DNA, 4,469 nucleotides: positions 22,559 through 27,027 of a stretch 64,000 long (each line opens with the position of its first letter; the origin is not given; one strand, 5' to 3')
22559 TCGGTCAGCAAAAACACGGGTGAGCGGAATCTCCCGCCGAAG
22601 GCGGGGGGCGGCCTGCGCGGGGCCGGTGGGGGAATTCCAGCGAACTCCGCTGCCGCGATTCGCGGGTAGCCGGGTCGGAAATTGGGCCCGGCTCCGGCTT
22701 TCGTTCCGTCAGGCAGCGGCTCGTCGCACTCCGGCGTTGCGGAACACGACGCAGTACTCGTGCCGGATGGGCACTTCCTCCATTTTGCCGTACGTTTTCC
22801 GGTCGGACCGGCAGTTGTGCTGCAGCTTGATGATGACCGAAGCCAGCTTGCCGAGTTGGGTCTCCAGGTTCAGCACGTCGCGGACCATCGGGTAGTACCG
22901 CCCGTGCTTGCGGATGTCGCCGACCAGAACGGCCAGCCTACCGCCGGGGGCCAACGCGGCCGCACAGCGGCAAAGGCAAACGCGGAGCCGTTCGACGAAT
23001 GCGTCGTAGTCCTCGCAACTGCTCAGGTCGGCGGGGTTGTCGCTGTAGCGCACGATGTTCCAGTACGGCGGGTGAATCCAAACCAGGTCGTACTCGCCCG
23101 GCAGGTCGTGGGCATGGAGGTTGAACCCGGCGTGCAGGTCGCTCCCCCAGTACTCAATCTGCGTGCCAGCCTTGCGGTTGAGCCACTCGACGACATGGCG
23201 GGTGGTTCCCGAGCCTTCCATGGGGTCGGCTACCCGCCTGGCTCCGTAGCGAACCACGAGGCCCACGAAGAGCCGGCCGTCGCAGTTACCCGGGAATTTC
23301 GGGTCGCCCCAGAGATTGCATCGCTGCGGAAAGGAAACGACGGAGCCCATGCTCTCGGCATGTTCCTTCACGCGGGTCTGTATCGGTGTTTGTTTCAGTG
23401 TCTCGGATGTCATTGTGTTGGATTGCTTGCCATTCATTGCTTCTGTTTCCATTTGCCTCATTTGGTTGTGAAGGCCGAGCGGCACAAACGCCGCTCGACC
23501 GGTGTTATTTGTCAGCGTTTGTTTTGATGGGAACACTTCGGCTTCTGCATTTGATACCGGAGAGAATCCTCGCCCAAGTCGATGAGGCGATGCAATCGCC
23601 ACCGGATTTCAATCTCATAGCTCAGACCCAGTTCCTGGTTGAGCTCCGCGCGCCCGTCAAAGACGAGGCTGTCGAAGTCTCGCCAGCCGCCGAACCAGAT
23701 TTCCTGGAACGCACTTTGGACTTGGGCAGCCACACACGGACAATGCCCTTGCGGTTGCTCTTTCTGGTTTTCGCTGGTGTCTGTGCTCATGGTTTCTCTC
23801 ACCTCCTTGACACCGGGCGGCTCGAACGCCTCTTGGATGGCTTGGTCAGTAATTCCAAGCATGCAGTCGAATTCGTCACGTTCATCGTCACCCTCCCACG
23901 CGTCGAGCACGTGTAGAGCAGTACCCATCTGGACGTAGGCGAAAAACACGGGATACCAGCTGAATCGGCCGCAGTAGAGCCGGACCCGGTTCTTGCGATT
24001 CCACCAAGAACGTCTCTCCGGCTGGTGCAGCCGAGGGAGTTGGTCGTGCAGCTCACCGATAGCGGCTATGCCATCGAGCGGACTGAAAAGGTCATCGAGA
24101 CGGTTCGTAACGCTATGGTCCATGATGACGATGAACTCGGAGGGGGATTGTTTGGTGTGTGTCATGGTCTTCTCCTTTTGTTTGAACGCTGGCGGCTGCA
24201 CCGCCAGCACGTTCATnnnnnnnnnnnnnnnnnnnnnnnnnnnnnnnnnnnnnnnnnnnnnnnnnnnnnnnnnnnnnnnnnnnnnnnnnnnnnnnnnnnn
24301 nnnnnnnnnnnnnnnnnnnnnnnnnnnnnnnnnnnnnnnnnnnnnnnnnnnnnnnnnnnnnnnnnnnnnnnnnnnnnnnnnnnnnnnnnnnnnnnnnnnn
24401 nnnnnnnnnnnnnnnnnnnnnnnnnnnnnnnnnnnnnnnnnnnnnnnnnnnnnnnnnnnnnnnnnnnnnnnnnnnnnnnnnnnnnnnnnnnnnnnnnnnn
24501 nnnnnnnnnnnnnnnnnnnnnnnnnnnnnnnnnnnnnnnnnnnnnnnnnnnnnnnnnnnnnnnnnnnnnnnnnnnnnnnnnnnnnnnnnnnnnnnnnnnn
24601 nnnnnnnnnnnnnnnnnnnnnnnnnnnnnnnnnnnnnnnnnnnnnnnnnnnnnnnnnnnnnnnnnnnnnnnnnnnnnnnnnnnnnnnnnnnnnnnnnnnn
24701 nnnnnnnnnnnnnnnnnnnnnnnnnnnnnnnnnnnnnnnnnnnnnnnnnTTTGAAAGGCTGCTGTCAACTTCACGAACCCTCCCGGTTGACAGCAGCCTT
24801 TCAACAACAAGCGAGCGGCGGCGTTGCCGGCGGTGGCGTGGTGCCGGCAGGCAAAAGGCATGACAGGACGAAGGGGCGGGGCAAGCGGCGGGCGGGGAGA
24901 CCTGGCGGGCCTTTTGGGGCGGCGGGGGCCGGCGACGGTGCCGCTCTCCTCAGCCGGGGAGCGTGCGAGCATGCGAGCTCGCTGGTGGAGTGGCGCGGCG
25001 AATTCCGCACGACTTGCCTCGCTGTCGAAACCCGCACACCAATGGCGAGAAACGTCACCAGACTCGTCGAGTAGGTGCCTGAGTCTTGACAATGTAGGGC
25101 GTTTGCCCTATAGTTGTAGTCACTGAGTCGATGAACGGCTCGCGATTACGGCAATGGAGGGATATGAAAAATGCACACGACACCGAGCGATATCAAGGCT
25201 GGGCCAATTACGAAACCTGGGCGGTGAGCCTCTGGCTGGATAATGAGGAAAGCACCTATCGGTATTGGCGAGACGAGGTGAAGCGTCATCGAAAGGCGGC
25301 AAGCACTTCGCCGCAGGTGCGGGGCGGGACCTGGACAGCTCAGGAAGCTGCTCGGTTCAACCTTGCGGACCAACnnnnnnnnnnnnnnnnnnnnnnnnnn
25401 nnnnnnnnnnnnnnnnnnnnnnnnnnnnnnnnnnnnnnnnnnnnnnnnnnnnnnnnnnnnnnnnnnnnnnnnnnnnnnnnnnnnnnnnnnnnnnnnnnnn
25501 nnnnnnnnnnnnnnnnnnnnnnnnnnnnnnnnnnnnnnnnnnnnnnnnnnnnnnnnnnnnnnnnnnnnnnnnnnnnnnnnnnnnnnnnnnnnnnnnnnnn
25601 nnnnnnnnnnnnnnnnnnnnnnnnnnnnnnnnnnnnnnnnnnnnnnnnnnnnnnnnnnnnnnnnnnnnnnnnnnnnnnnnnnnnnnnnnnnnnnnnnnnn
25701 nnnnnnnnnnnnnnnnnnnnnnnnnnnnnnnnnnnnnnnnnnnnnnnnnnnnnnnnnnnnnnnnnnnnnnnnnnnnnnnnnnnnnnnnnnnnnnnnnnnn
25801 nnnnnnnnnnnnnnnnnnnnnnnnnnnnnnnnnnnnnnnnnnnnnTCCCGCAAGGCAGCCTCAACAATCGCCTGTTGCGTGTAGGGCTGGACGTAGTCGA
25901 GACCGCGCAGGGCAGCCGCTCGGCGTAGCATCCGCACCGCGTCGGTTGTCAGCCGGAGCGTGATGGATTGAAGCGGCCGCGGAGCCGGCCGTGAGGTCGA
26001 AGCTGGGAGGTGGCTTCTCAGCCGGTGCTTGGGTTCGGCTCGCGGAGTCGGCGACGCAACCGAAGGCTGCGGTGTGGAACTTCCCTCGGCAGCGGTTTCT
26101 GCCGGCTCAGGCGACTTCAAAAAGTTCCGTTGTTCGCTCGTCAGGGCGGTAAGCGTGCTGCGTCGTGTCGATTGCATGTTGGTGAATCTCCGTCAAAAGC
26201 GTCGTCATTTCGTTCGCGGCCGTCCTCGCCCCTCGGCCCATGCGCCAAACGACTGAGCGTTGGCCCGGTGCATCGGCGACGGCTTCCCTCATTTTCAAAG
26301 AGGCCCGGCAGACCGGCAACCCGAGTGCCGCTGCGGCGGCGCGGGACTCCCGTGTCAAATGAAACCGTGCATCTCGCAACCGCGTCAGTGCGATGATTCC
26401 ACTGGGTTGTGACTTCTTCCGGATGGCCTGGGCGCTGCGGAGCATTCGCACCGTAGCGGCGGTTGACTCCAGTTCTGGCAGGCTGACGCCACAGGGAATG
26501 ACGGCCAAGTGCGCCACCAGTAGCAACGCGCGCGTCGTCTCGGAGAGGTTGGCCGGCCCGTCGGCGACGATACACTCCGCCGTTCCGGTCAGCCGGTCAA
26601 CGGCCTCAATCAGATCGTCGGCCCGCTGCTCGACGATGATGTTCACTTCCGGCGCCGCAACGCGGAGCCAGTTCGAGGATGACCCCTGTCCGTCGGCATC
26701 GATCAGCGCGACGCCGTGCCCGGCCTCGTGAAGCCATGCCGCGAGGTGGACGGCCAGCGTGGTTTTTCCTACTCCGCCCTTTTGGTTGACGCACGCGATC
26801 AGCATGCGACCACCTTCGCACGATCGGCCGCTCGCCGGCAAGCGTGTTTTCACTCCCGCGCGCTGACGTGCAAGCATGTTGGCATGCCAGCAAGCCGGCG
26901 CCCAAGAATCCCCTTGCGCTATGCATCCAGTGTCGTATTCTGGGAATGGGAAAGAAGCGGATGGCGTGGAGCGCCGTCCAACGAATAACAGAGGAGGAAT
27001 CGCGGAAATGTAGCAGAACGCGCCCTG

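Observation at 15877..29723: Three copies of a covarying hairpin + H-type pseudoknot leader (15916-15974 +, 29044-29122 -, 29594-29672 -)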

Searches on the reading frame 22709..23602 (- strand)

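Call 9: search_protein_families(library=pfam, proteins=[window:22709-23602:-], max_evalue=0.01)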
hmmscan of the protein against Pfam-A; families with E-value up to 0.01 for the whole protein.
window:22709-23602:- (297 aa): 1 family
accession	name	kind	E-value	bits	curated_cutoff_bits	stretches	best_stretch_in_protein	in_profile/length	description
PF01555.25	N6_N4_Mtase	-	8.5e-08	32.8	26.7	1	172-290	2-107/221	DNA methylase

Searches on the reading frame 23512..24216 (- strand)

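Call 10: search_protein_families(library=pfam, proteins=[window:23512-24216:-], max_evalue=0.01)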
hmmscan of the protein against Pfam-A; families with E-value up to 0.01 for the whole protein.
window:23512-24216:- (234 aa): 1 family
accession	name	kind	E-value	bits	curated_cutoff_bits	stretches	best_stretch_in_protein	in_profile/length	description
PF22618.1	RskA_N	-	0.0066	17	27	0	110-143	15-47/48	Anti-sigma-K factor RskA, N-terminal domain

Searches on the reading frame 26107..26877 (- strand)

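Call 10: search_protein_families(library=pfam, proteins=[window:26107-26877:-], max_evalue=0.01)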
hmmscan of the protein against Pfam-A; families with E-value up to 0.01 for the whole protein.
window:26107-26877:- (256 aa): 9 families
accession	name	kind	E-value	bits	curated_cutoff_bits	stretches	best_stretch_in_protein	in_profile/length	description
PF01656.29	CbiA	-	4.1e-17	62.8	25.4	1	27-206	1-121/125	CobQ/CobB/MinD/ParA nucleotide binding domain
PF13614.12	AAA_31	-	4.5e-14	53.2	27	1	26-75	3-52/177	AAA domain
PF09140.17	MipZ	-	6.2e-09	36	20.7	1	27-64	3-40/262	ATPase MipZ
PF10609.15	ParA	-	8.6e-09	35.6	27.1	1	26-68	5-47/246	NUBPL iron-transfer P-loop NTPase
PF07015.17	VirC1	-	2.7e-08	33.9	24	1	26-203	3-185/231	VirC1 protein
PF25199.1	nSTAND_NTPase5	-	0.00012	22.4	34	1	21-97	37-116/145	Novel STAND NTPase 5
PF06564.18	CBP_BcsQ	-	0.00018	21.5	21.3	0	32-73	9-46/234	Cellulose biosynthesis protein BcsQ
PF02374.21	ArsA_ATPase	-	0.00027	20.7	24.3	1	30-66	6-42/305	Anion-transporting ATPase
PF13401.12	AAA_22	-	0.0017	19.1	27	1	35-111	15-96/130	AAA domain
